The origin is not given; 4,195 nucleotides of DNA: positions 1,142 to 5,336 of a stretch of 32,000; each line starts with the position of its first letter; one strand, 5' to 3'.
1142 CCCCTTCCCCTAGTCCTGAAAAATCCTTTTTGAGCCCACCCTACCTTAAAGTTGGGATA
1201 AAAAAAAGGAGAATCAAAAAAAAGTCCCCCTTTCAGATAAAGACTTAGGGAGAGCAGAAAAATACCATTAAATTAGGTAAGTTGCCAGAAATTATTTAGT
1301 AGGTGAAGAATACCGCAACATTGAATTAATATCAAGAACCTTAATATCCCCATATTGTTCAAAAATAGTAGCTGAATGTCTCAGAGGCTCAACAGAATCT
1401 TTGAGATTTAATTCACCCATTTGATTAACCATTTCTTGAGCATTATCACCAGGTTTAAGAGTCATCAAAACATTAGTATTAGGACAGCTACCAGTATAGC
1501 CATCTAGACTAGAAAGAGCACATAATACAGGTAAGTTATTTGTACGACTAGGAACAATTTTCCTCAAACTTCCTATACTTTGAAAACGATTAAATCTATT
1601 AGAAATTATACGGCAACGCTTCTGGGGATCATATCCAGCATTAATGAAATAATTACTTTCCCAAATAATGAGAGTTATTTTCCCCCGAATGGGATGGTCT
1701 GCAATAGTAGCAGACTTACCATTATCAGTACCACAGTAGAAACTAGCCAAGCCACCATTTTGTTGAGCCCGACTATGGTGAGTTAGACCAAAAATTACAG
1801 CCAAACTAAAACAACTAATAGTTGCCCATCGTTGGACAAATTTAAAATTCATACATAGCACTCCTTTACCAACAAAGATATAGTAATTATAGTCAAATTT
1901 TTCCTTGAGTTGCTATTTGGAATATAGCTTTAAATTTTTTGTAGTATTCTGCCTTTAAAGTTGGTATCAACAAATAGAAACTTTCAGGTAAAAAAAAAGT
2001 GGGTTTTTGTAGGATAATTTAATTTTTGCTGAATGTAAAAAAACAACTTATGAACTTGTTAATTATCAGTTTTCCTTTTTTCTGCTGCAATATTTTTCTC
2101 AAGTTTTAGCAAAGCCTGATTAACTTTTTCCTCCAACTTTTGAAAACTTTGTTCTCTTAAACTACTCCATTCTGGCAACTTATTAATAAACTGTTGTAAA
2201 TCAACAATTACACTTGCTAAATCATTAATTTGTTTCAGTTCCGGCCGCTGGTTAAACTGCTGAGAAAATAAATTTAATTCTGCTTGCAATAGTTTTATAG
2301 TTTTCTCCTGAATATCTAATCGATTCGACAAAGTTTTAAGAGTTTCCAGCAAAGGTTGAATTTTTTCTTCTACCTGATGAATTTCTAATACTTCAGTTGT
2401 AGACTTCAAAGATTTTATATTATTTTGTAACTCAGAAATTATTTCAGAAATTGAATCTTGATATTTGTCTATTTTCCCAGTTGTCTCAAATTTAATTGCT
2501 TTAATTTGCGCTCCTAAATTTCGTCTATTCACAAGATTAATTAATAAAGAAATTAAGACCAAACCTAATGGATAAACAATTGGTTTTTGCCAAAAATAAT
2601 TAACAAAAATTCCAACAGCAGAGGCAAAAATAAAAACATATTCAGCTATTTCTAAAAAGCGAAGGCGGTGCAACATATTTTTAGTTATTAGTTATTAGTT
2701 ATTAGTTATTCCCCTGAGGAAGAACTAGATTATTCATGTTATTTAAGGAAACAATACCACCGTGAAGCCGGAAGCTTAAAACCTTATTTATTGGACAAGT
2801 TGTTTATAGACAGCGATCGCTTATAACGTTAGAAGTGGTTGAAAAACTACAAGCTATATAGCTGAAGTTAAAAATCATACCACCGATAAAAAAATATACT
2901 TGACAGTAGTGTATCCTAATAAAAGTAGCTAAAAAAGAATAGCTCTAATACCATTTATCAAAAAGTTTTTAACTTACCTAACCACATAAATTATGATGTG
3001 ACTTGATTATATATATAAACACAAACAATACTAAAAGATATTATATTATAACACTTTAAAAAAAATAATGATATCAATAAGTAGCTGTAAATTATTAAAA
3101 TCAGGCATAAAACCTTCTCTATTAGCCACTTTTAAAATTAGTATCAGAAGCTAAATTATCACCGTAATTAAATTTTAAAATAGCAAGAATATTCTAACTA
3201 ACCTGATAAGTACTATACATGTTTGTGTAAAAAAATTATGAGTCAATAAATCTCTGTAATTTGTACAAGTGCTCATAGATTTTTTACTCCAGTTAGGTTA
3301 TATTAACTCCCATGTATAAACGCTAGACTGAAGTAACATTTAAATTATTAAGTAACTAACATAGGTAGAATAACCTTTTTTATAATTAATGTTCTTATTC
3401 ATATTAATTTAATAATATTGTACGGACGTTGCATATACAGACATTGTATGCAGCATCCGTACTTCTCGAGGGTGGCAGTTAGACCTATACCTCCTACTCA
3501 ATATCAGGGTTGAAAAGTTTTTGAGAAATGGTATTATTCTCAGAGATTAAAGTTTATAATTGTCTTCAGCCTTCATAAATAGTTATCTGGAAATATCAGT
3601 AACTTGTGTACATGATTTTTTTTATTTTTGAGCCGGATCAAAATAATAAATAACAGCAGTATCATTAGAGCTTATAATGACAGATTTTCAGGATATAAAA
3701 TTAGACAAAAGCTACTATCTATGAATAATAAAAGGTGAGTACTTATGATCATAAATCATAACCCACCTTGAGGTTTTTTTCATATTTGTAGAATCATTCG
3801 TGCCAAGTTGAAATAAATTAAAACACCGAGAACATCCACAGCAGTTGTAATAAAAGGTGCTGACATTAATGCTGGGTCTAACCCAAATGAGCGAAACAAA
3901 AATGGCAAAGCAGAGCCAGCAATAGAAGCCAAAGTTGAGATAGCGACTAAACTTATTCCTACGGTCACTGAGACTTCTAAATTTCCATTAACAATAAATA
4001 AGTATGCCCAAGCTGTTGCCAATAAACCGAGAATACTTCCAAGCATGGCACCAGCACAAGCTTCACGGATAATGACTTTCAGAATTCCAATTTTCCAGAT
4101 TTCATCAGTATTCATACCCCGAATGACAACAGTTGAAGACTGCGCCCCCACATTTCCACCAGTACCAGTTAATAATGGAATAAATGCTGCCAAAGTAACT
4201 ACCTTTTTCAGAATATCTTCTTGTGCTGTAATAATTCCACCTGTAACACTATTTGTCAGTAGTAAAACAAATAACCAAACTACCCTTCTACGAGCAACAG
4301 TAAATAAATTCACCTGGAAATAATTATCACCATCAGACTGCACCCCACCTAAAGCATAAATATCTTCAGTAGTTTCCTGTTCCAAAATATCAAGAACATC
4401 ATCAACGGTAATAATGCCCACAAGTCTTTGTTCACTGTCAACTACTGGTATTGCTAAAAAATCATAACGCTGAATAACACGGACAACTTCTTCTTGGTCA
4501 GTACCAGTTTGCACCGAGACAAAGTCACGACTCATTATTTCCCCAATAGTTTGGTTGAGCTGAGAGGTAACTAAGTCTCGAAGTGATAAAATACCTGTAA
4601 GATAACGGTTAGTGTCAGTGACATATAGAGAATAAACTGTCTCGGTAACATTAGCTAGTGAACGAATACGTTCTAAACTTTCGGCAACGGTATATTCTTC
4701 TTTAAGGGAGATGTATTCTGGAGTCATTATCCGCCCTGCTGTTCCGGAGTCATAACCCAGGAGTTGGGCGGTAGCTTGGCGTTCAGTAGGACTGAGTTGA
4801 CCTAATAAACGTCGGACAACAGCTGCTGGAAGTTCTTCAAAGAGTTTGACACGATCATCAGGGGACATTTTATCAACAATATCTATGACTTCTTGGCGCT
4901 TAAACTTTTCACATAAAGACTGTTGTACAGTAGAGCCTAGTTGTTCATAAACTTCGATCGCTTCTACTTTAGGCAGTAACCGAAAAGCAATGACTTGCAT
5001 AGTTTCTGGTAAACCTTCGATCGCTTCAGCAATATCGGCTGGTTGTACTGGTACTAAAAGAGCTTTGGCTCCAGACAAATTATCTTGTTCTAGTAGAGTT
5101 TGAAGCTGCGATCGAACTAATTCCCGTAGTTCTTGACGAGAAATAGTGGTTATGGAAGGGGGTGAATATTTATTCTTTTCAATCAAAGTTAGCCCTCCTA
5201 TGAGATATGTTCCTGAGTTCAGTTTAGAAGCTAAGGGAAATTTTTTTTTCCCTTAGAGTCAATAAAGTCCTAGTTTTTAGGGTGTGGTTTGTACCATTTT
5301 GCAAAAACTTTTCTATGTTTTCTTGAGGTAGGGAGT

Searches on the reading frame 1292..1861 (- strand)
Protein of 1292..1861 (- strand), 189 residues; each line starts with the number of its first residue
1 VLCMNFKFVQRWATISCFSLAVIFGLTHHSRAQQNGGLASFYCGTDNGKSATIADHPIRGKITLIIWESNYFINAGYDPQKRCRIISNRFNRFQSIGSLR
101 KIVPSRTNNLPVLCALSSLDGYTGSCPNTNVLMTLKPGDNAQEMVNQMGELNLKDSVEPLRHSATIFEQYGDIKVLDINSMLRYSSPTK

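Call 7: search_protein_families(library=pfam, proteins=[window:1292-1861:-], max_evalue=0.01)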
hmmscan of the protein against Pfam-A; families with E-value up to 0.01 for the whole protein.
window:1292-1861:- (189 aa): 1 family
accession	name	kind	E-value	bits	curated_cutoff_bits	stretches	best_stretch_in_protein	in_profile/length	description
PF14218.11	COP23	-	3.6e-28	98.5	27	1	41-165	2-126/138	Circadian oscillating protein COP23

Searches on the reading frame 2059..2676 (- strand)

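Call 7: search_protein_families(library=pfam, proteins=[window:2059-2676:-], max_evalue=0.01)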
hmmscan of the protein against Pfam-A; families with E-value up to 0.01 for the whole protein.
window:2059-2676:- (205 aa): 3 families
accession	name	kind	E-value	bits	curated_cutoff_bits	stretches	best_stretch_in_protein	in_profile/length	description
PF04791.21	LMBR1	-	0.0047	16.3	31.9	1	33-179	175-304/510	LMBR1-like membrane protein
PF10046.14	BLOC1_2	-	0.0052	17.6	33.4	0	138-178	54-95/96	Biogenesis of lysosome-related organelles complex-1 subunit 2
PF01251.23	Ribosomal_S7e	-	0.0055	16.9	33.5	0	62-104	3-45/182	Ribosomal protein S7e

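Call 72: search_protein_families(library=pfam, proteins=[window:2059-2676:-], max_evalue=0.001)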
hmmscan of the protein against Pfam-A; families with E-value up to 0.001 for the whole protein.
window:2059-2676:- (205 aa): 0 families

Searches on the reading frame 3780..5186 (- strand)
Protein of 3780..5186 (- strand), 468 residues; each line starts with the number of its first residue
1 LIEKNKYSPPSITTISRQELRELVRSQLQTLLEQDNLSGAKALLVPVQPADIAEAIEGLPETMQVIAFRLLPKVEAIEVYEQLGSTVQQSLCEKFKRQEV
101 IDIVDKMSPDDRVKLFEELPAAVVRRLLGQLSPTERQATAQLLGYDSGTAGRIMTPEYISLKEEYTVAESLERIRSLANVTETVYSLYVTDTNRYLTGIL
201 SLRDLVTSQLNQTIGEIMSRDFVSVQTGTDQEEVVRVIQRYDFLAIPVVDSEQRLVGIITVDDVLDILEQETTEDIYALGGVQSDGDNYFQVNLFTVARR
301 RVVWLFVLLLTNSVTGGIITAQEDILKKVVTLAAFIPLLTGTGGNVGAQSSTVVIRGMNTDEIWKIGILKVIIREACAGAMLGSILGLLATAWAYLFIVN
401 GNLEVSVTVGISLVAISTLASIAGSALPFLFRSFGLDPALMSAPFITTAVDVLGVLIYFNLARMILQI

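Call 7: search_protein_families(library=pfam, proteins=[window:3780-5186:-], max_evalue=0.01)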
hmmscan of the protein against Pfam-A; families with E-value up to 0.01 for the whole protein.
window:3780-5186:- (468 aa): 3 families
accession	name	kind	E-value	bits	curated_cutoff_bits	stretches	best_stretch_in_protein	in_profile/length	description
PF01769.21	MgtE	-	2.5e-33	115.5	27.6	1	336-460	1-124/125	Divalent cation transporter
PF03448.22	MgtE_N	-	6.5e-26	91.3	25.9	1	48-147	2-101/102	MgtE intracellular N domain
PF00571.33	CBS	-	2.4e-21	76.2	24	2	214-268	1-55/57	CBS domain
